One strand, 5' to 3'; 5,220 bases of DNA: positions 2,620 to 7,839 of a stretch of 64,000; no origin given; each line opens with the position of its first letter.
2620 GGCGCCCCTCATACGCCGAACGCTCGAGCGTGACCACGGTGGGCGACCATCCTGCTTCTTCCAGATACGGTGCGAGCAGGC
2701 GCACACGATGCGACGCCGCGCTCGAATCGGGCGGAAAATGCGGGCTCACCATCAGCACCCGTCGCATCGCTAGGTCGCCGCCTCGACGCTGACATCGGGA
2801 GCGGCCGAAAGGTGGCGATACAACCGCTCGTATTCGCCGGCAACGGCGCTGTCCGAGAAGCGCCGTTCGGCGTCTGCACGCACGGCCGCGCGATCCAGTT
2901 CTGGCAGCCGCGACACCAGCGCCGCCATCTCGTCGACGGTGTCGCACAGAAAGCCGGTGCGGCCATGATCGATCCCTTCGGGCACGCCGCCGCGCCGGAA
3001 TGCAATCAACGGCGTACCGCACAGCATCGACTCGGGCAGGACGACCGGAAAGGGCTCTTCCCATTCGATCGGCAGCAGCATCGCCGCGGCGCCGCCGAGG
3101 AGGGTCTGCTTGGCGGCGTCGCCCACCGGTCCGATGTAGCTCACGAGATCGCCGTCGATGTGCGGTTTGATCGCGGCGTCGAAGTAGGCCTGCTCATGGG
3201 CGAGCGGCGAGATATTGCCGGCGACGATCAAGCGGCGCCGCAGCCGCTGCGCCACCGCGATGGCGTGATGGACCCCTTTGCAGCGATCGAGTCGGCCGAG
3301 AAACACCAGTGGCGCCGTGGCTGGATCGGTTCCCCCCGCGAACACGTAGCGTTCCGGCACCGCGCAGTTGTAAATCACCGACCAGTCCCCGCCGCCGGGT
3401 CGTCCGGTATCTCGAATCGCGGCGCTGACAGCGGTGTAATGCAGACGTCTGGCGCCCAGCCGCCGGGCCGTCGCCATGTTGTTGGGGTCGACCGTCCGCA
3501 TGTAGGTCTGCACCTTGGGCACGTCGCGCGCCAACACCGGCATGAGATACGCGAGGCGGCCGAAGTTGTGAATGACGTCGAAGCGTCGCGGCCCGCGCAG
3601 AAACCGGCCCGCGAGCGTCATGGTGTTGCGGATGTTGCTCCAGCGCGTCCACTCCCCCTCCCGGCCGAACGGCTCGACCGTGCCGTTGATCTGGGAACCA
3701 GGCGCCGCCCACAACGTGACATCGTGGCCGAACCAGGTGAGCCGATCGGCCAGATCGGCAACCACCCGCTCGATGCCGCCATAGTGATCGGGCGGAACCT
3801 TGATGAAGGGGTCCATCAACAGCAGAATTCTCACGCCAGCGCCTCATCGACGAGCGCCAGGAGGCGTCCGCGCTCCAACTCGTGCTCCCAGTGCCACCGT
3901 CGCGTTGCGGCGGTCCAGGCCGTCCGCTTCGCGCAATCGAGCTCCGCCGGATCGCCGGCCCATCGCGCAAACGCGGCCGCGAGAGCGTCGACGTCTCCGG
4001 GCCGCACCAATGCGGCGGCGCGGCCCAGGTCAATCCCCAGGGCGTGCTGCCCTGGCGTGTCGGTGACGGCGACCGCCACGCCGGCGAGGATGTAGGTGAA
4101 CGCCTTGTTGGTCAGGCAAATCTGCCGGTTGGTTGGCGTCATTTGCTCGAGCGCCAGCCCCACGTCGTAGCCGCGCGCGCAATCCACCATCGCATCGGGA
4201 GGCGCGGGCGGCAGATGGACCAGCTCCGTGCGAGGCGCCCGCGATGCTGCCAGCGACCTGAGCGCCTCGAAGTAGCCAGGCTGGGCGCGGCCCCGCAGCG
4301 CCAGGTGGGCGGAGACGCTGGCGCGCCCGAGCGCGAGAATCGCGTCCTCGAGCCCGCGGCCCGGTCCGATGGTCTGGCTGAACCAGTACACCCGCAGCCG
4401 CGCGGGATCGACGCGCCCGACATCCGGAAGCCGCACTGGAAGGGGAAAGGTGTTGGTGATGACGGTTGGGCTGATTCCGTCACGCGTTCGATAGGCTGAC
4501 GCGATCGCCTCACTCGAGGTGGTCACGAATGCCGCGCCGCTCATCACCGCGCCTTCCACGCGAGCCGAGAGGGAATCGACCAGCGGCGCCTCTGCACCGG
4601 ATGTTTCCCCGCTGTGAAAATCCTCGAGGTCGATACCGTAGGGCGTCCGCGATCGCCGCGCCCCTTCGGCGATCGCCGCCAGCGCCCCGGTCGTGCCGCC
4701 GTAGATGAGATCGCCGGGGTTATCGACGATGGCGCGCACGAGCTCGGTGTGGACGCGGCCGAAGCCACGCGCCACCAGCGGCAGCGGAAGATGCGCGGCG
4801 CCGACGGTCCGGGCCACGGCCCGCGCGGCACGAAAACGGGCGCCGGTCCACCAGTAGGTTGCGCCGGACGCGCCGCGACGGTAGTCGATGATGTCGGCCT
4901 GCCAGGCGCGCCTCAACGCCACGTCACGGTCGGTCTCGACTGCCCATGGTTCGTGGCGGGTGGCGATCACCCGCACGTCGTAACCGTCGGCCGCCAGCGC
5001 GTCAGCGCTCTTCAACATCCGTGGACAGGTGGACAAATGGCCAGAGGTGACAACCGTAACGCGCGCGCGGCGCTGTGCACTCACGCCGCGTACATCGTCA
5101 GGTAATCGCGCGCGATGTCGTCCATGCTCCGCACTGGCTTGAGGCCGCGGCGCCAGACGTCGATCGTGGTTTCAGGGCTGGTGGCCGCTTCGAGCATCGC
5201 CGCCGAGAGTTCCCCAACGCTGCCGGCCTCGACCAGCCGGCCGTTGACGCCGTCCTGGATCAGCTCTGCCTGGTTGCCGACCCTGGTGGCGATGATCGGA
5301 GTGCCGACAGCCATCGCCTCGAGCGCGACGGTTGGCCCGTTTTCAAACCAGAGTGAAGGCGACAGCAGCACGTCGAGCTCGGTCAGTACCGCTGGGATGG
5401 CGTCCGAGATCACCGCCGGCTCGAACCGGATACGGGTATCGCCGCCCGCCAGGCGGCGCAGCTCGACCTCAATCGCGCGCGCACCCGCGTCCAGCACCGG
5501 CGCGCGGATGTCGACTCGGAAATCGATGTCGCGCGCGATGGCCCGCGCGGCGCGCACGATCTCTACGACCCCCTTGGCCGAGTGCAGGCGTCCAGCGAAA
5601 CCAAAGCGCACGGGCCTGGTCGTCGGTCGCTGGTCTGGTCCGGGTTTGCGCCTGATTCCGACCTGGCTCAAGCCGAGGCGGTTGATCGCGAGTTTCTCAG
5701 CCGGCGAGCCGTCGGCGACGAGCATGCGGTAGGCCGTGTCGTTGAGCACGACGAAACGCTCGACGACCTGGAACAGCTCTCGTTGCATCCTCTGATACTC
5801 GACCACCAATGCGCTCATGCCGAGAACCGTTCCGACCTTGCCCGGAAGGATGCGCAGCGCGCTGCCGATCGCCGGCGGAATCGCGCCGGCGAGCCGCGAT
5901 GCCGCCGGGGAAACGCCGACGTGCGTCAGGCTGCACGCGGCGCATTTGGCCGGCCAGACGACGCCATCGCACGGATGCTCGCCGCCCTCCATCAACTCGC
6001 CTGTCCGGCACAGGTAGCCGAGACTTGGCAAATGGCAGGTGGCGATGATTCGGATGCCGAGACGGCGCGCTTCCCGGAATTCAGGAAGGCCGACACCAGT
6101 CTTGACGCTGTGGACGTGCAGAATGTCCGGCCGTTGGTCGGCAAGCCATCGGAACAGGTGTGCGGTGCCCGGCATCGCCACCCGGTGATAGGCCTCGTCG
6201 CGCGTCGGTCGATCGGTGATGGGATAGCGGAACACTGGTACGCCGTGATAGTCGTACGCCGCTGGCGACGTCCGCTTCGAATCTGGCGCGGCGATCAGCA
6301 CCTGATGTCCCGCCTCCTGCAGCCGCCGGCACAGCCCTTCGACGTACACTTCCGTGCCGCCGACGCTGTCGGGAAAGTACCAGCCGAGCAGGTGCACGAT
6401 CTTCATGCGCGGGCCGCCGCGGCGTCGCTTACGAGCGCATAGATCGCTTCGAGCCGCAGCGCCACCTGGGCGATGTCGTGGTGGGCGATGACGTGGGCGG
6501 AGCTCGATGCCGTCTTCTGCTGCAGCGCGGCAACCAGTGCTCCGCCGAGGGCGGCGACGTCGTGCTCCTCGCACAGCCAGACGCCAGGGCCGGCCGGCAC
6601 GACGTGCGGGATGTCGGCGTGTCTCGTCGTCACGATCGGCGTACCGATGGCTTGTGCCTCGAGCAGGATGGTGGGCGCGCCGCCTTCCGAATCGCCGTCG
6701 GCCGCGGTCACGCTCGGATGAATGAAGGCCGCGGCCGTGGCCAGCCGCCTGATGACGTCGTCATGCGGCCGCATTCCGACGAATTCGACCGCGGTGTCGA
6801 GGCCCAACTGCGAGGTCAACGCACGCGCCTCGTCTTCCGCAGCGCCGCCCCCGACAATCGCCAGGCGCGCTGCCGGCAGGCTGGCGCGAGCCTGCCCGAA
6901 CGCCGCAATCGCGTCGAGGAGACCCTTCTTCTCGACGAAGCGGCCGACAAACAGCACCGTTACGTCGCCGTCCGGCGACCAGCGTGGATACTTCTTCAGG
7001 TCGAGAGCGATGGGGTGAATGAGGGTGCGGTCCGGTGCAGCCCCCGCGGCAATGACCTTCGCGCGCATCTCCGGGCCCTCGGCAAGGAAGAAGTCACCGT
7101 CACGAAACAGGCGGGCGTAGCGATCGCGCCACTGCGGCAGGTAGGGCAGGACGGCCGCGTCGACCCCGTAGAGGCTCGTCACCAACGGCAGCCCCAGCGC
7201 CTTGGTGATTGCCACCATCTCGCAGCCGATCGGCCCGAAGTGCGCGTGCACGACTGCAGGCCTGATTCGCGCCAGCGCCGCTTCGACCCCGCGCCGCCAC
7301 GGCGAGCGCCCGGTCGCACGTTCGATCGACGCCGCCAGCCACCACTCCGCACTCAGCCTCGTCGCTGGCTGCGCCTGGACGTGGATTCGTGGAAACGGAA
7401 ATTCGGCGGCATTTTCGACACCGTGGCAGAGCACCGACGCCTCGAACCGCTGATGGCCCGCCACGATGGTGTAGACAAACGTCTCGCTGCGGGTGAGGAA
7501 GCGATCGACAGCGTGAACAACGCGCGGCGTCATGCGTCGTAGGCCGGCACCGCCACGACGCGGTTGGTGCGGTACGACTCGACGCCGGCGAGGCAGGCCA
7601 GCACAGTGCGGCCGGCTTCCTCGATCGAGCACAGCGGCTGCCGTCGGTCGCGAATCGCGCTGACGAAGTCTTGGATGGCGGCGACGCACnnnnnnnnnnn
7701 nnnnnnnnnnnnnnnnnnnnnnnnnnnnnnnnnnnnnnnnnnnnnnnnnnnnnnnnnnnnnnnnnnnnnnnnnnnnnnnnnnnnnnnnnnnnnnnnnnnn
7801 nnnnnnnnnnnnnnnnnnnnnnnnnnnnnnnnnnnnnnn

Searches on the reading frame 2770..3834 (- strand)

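Call 16: search_protein_families(library=ncbifam, proteins=[window:2770-3834:-], max_evalue=0.00001)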
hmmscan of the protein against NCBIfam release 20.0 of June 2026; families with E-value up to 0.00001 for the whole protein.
window:2770-3834:- (354 aa): 7 families
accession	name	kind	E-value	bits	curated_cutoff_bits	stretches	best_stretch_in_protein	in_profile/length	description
NF041010.1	glycosy_Agl16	equivalog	7e-12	44.9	575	1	174-312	180-317/352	glycosylation protein Agl16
NF041876.1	EPS_EpsE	equivalog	2.6e-11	43.4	400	1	174-318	215-366/389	exopolysaccharide biosynthesis GT4 family glycosyltransferase EpsE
TIGR03999.1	thiol_BshA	equivalog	8.4e-11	41.4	273.7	1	230-342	256-373/375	N-acetyl-alpha-D-glucosaminyl L-malate synthase BshA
TIGR02149.1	glgA_Coryne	subfamily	1e-10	41.4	302.4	1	168-302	199-336/391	glycogen synthase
TIGR03449.1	mycothiol_MshA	equivalog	9.5e-08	31.3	462.5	1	168-308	215-364/406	D-inositol-3-phosphate glycosyltransferase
NF053787.1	GlcN_PG_synth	equivalog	2.4e-07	29.9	480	1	175-331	199-348/361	N-acetylglucosaminyl phosphatidylglycerol synthase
TIGR03088.1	stp2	hypoth_equivalog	7.6e-06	25.2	409.05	0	245-341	269-372/374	TIGR03088 family PEP-CTERM/XrtA system glycosyltransferase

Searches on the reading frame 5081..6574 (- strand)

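Call 16: search_protein_families(library=ncbifam, proteins=[window:5081-6574:-], max_evalue=0.00001)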
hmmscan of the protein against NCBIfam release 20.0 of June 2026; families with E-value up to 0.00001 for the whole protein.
window:5081-6574:- (497 aa): 12 families
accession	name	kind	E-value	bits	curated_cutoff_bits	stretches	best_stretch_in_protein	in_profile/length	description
NF041876.1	EPS_EpsE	equivalog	8.6e-20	71.3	400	1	290-479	183-374/389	exopolysaccharide biosynthesis GT4 family glycosyltransferase EpsE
TIGR03088.1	stp2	hypoth_equivalog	3.9e-19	68.9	409.05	1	315-495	188-370/374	TIGR03088 family PEP-CTERM/XrtA system glycosyltransferase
TIGR02149.1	glgA_Coryne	subfamily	2.6e-14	53.2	302.4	1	325-452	208-335/391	glycogen synthase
TIGR04063.1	stp3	hypoth_equivalog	3.6e-13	49.2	442.05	1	268-483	155-377/397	TIGR04063 family PEP-CTERM/XrtA system glycosyltransferase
NF047684.1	TeichurnBiosyTuaC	equivalog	3.7e-11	42.6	550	1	326-466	224-354/391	teichuronic acid biosynthesis protein TuaC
TIGR03449.1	mycothiol_MshA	equivalog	2.4e-10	39.9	462.5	1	325-470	224-373/406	D-inositol-3-phosphate glycosyltransferase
TIGR03999.1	thiol_BshA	equivalog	2.4e-10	39.9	273.7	1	391-495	264-370/375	N-acetyl-alpha-D-glucosaminyl L-malate synthase BshA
TIGR04005.1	wcaL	equivalog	1e-09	37.8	537.6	1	255-461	159-365/406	colanic acid biosynthesis glycosyltransferase WcaL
NF038229.1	Glyco4_Geo_Pelo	equivalog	8.2e-09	34.9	400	1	330-449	170-286/338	GPMC system family 4 glycosyltransferase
NF038011.1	PelF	equivalog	6.3e-08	32.1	100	1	260-457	247-439/489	GT4 family glycosyltransferase PelF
TIGR04047.1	MSMEG_0565_glyc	hypoth_equivalog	6.7e-07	28.7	259.85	0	384-496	261-372/373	MSMEG_0565 family glycosyltransferase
TIGR02095.1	glgA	subfamily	6.7e-06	25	328.45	0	323-496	296-475/477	glycogen/starch synthase, ADP-glucose type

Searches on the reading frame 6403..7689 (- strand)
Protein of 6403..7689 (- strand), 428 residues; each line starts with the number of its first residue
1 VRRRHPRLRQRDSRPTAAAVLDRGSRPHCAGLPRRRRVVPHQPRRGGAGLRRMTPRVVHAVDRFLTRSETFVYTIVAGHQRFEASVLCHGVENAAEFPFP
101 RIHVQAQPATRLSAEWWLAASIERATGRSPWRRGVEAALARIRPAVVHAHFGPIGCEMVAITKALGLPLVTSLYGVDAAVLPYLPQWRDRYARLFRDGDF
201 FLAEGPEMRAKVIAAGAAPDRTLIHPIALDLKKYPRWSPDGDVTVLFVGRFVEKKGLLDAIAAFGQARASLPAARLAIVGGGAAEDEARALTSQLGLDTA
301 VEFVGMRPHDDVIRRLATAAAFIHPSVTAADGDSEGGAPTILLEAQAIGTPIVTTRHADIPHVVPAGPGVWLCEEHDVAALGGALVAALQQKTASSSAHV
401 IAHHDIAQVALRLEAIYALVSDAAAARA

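Call 16: search_protein_families(library=ncbifam, proteins=[window:6403-7689:-], max_evalue=0.00001)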
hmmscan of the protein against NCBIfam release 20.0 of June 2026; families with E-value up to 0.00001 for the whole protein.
window:6403-7689:- (428 aa): 14 families
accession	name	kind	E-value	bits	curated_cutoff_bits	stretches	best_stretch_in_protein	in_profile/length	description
TIGR04005.1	wcaL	equivalog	4e-34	118.2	537.6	1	143-390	118-369/406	colanic acid biosynthesis glycosyltransferase WcaL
TIGR04063.1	stp3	hypoth_equivalog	3.3e-14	52.6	442.05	1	135-417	84-392/397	TIGR04063 family PEP-CTERM/XrtA system glycosyltransferase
NF047684.1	TeichurnBiosyTuaC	equivalog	5.9e-14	51.8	550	1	141-409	106-378/391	teichuronic acid biosynthesis protein TuaC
TIGR03088.1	stp2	hypoth_equivalog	3.5e-13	49.4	409.05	1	239-397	191-344/374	TIGR03088 family PEP-CTERM/XrtA system glycosyltransferase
NF041876.1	EPS_EpsE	equivalog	3.2e-12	46.4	400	1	215-398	181-368/389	exopolysaccharide biosynthesis GT4 family glycosyltransferase EpsE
TIGR03999.1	thiol_BshA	equivalog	2.5e-11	43.1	273.7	1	240-401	197-348/375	N-acetyl-alpha-D-glucosaminyl L-malate synthase BshA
TIGR04047.1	MSMEG_0565_glyc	hypoth_equivalog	1.3e-10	40.9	259.85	1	204-417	155-371/373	MSMEG_0565 family glycosyltransferase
NF038298.1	EPS_HpsO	equivalog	1.6e-09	37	575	1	241-395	200-356/388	hormogonium polysaccharide biosynthesis glycosyltransferase HpsO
TIGR03449.1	mycothiol_MshA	equivalog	4.9e-09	35.6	462.5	1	242-397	220-375/406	D-inositol-3-phosphate glycosyltransferase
NF038011.1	PelF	equivalog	9.6e-08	31.5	100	1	209-356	269-414/489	GT4 family glycosyltransferase PelF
NF038229.1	Glyco4_Geo_Pelo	equivalog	1e-06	28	400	1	135-355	47-267/338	GPMC system family 4 glycosyltransferase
NF011726.0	PRK15179.1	equivalog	2.2e-06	26.3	733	1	236-372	511-639/694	Vi polysaccharide biosynthesis protein TviE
NF012034.0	PRK15490.1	equivalog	2.4e-06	26.3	813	1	234-356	390-503/578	Vi polysaccharide biosynthesis glycosyltransferase TviE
NF053787.1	GlcN_PG_synth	equivalog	8.1e-06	24.9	480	0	305-418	248-357/361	N-acetylglucosaminyl phosphatidylglycerol synthase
